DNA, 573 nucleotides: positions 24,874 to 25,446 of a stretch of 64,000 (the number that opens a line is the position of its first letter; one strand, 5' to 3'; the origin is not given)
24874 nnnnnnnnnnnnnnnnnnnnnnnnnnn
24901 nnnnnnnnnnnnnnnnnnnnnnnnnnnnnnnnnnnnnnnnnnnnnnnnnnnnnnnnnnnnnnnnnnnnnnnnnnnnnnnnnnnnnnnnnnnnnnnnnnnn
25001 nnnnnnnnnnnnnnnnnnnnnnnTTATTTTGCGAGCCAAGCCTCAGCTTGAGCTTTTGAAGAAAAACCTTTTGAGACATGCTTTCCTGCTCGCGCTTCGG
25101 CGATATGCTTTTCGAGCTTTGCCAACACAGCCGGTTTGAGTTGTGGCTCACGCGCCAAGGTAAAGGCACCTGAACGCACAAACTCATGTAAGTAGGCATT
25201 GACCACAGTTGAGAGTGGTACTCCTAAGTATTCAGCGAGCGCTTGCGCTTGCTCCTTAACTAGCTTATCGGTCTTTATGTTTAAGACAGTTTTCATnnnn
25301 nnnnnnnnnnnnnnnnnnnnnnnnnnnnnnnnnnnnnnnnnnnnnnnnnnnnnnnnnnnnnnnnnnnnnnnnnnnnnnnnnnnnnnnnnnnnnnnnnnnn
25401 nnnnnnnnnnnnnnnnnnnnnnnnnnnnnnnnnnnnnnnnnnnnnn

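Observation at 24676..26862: gmd and fcl (normally adjacent) are split by a 2.1-kb opposite-strand insertion carrying a RelE/RelB toxin-antitoxin pair, an HD-like gene and a Dabb-like gene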

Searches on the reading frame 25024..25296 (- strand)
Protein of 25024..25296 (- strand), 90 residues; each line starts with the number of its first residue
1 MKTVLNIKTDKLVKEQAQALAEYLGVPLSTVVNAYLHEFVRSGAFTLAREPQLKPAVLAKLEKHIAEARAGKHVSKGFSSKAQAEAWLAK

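Call 3: search_protein_families(library=pfam, proteins=[window:25024-25296:-], max_evalue=0.01)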
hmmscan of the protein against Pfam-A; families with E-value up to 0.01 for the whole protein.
window:25024-25296:- (90 aa): 2 families
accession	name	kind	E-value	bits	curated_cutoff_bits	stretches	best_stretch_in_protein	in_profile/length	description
PF19891.5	DUF6364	-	0.00099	20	27.3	1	1-61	1-49/70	Family of unknown function (DUF6364)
PF11985.13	Phage_Mu_Gp27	-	0.0078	17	28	1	13-86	61-140/173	Bacteriophage Mu, Gp27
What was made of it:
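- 25024..25296 (-): Antitoxin, RHH-type, RelB/DinJ-like (90 aa), 3 nt upstream of the toxin. Pfam DUF6364 weak (call 3).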

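Call 14: search_protein_families(library=ncbifam, proteins=[window:25024-25296:-], max_evalue=0.1)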
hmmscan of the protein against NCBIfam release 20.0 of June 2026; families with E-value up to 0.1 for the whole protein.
window:25024-25296:- (90 aa): 2 families
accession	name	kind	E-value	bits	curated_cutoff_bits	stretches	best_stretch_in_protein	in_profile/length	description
TIGR02384.1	RelB_DinJ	subfamily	2.5e-07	30.8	45.65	1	1-62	1-66/85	type II toxin-antitoxin system RelB/DinJ family antitoxin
NF050811.1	RelB_ParD_antitoxin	subfamily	0.00075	19.7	60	1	7-68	1-63/83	type II toxin-antitoxin system RelB/ParD family antitoxin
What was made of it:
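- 25024..25296 (-): TIGR02384 RelB_DinJ 2.5e-7, but below cutoff (30.8 vs 45.65) (call 14).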

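Call 15: search_protein_families(library=padloc, proteins=[window:25024-25296:-], max_evalue=0.1)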
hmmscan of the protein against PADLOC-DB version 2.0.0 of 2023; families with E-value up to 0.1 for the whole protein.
window:25024-25296:- (90 aa): 0 families

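Call 30: search_solved_structures(query=window:25024-25296:-, max_evalue=1)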
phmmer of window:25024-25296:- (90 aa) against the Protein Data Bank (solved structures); distinct sequences matched with E-value up to 1: 2.
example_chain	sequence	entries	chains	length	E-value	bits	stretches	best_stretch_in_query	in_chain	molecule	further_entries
1ezv_B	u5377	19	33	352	0.19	15.7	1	6-78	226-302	UBIQUINOL-CYTOCHROME C REDUCTASE COMPLEX CORE PROTEIN 2 | Ubiquinol-cytochrome-c reductase complex core protein 2 | Cytochrome b-c1 complex subunit 2, mitochond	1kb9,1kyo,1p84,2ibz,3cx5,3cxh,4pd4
6giq_B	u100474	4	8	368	0.21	15.5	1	6-78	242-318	Cytochrome b-c1 complex subunit 2, mitochondrial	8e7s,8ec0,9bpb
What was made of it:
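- On Type II TA, RelE/ParE superfamily (YafQ/RelE-like): No PDB sequence hit (call 30).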
